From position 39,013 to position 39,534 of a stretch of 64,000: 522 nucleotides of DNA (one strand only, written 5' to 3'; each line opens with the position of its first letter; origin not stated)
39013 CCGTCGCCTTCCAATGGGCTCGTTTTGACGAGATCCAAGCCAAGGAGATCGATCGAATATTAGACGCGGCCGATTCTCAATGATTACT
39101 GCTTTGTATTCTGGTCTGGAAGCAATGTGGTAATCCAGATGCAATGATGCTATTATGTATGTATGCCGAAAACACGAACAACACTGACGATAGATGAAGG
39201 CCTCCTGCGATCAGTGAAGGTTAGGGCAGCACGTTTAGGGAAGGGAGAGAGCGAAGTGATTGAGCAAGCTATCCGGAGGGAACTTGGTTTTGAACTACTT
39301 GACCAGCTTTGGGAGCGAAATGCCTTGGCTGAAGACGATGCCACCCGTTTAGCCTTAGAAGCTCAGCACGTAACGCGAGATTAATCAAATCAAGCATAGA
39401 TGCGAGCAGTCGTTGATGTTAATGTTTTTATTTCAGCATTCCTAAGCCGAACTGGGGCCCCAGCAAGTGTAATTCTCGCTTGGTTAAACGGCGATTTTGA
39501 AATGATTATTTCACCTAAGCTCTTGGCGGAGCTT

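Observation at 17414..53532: Cross-cutting pattern: short tandem duplications concentrated on gene junctions and divergent promoters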

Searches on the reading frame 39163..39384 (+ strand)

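Call 67: search_protein_families(library=pfam, proteins=[window:39163-39384:+], max_evalue=0.01)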
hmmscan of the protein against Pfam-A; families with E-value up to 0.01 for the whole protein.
window:39163-39384:+ (73 aa): 2 families
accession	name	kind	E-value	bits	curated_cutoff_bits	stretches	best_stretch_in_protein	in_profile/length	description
PF01402.27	RHH_1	-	1.7e-06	28.2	20.5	1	5-41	1-37/39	Ribbon-helix-helix protein, copG family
PF07764.18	Omega_Repress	-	0.0019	18.8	33.3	1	7-41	24-58/59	Omega Transcriptional Repressor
